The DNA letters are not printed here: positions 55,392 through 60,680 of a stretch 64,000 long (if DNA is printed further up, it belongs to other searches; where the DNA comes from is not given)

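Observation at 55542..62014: Translationally coupled pair: giant nuclease-STAND NTPase-helical-repeat protein plus HsdR-N-like/Cys-His protein, a candidate uncharacterised anti-phage system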

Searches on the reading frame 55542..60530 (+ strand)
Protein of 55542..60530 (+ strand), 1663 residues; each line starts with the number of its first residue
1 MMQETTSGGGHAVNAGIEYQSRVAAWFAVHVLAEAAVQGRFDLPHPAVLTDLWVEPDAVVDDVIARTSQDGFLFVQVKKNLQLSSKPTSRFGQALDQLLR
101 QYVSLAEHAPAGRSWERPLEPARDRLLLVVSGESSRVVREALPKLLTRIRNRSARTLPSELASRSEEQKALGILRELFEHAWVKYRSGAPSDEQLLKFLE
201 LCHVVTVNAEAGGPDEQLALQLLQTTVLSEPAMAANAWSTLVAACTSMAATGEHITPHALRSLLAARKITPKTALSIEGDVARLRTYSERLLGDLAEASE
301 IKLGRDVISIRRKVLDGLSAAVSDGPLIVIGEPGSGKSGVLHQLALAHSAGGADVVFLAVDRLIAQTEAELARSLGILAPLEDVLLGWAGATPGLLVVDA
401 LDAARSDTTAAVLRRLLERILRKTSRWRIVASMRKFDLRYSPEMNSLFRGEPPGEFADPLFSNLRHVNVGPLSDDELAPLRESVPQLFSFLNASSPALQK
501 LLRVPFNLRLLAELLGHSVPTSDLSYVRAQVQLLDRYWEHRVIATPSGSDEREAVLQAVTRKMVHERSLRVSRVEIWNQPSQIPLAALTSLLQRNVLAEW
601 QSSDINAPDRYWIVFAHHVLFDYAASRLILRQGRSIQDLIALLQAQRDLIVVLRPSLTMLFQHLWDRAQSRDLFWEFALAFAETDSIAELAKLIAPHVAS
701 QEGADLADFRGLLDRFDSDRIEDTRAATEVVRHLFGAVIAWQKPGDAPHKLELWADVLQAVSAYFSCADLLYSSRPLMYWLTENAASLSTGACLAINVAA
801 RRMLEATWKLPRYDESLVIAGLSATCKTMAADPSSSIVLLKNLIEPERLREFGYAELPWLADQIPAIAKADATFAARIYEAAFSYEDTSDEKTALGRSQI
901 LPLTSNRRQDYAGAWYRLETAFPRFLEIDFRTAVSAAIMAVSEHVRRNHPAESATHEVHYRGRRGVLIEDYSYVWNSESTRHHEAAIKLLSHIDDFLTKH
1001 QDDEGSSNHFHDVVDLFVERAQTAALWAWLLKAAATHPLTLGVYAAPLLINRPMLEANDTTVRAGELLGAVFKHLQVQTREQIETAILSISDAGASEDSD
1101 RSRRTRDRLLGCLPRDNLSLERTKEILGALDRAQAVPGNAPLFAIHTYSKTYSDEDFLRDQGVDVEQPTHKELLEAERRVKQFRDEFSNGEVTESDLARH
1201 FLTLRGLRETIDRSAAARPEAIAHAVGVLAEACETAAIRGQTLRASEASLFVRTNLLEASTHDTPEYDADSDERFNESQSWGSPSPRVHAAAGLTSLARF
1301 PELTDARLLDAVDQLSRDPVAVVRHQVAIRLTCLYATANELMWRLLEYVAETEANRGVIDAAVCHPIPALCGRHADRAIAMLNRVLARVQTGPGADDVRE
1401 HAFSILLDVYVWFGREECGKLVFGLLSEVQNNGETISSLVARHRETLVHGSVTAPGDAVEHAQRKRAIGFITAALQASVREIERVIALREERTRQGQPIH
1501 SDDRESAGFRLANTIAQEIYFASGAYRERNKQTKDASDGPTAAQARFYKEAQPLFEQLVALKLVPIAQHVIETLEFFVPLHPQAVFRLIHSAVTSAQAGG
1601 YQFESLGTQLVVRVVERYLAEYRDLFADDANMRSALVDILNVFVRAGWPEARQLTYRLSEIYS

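Call 6: search_protein_families(library=pfam, proteins=[window:55542-60530:+], max_evalue=0.1)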
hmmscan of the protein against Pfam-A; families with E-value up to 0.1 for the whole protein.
window:55542-60530:+ (1663 aa): 7 families
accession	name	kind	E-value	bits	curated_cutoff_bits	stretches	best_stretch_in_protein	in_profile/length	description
PF05729.18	NACHT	-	3.2e-05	24.2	26.7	1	327-437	3-132/167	NACHT domain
PF13604.12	AAA_30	-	0.00094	19.4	27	1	326-416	20-112/191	AAA domain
PF13401.12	AAA_22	-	0.0098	16.6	27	1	324-360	5-41/130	AAA domain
PF13671.12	AAA_33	-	0.023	15.4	27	0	328-423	3-69/143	AAA domain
PF07728.20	AAA_5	-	0.034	14.6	22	1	326-432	1-107/139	AAA domain (dynein-related subfamily)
PF20720.3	nSTAND3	-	0.043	13.9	27.2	0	325-358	18-51/155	Novel STAND NTPase 3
PF25199.1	nSTAND_NTPase5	-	0.093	13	34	0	327-437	44-136/145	Novel STAND NTPase 5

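Call 7: search_protein_families(library=padloc, proteins=[window:55542-60530:+], max_evalue=0.1)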
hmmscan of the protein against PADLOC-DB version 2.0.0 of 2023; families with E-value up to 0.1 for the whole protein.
window:55542-60530:+ (1663 aa): 5 families
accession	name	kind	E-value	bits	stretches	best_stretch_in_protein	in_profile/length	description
PDLC04700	PDC-M54A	-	0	1436.6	1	8-1662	2-1656/1657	-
PDLC04702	PDC-M54A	-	0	1110.1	1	4-1661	8-1619/1621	-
PDLC04701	PDC-M54A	-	9.5e-108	359.4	1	480-1661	4-1142/1144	-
PDLC04140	mad8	-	0.0029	15.2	1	324-380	27-77/314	mads_8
PDLC00303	PtuA1|PtuA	-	0.041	11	1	328-359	16-47/386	AAA ATPase domain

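Call 12: find_homologous_proteins(query=window:55542-60530:+)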
Query window:55542-60530:+ (1663 aa): 231 proteins with E <= 0.001 among 8000 candidates; the best 120 are listed.
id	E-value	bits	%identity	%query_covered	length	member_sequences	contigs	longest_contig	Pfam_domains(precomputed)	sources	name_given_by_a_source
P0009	0.0e+0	3685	100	100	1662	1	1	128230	-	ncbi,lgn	-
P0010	0.0e+0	1157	38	99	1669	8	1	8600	PF13604.13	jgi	-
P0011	0.0e+0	1146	38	99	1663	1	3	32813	-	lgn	-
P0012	0.0e+0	1136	37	100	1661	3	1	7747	-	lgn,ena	-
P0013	0.0e+0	1135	37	99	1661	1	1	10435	-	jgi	jgi:hypothetical protein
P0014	0.0e+0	1135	38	99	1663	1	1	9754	-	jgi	-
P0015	0.0e+0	1133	37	99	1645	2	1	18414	-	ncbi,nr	ncbi:MAG: hypothetical protein KatS3mg115_2665 [Candidatus Poribacteria bacterium]|nr:MAG: hypotheti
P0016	0.0e+0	1129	38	99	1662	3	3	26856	-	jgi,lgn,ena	-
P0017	0.0e+0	1120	37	99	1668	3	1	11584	-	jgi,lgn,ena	jgi:hypothetical protein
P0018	0.0e+0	1115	37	100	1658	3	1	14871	-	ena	-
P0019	0.0e+0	1114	37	99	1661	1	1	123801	-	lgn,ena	-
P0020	0.0e+0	1113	37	100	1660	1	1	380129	PF13401.13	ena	-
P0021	0.0e+0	1105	37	99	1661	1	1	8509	PF13604.13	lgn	-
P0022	0.0e+0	1103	37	99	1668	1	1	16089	PF13604.13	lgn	-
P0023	0.0e+0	1103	37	99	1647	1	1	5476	-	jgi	jgi:hypothetical protein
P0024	0.0e+0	1102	37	99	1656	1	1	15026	-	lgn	-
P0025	0.0e+0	1101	36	100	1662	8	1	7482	-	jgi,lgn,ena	-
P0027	0.0e+0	1100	36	100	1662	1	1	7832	-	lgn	-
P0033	0.0e+0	1091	37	99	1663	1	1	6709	-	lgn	-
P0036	0.0e+0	1084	37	99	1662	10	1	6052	-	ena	-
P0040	0.0e+0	1073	36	99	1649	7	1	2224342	PF13604.13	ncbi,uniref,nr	ncbi:AAA family ATPase [Thermus tengchongensis]|uniref:AAA family ATPase n=1 Tax=Thermus tengchongen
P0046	0.0e+0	1051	37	99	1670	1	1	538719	-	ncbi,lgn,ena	-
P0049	0.0e+0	1044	35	99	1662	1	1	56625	-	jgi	-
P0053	0.0e+0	1037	35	99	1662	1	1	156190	-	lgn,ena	-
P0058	0.0e+0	1016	37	99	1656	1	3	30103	-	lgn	-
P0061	2.1e-296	1005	36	99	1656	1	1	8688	-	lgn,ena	-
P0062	1.3e-295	1002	38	89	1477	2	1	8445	-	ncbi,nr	ncbi:MAG: hypothetical protein GXN93_00400 [Candidatus Diapherotrites archaeon]|nr:hypothetical prot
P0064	5.7e-295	1000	36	94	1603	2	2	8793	-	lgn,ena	-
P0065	5.0e-293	994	36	100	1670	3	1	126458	-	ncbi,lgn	-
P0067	1.4e-292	992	34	99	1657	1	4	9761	-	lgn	-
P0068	1.9e-292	992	34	99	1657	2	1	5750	PF24883.3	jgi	jgi:signal recognition particle GTPase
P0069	6.6e-292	990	36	100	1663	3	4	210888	-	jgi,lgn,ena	-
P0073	6.3e-288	977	36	99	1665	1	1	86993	PF13401.13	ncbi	ncbi:MAG: hypothetical protein AB1941_00355 [Gemmatimonadota bacterium]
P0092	2.4e-270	919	33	99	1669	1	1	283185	-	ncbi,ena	-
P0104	5.5e-256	871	33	100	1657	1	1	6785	-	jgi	jgi:hypothetical protein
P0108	1.2e-244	833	33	100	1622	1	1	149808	-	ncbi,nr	ncbi:MAG: hypothetical protein JWO19_2273 [Bryobacterales bacterium]|nr:hypothetical protein [Bryoba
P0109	9.6e-244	830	34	99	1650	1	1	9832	-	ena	-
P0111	2.6e-242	826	33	100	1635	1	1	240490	-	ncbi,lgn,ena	-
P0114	1.0e-239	817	32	100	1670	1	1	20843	-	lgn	-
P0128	4.9e-227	775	33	84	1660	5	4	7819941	PF13604.13,PF20720.4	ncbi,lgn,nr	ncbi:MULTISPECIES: ATP-binding protein [Paenibacillus]|nr:ATP-binding protein [Paenibacillus boreali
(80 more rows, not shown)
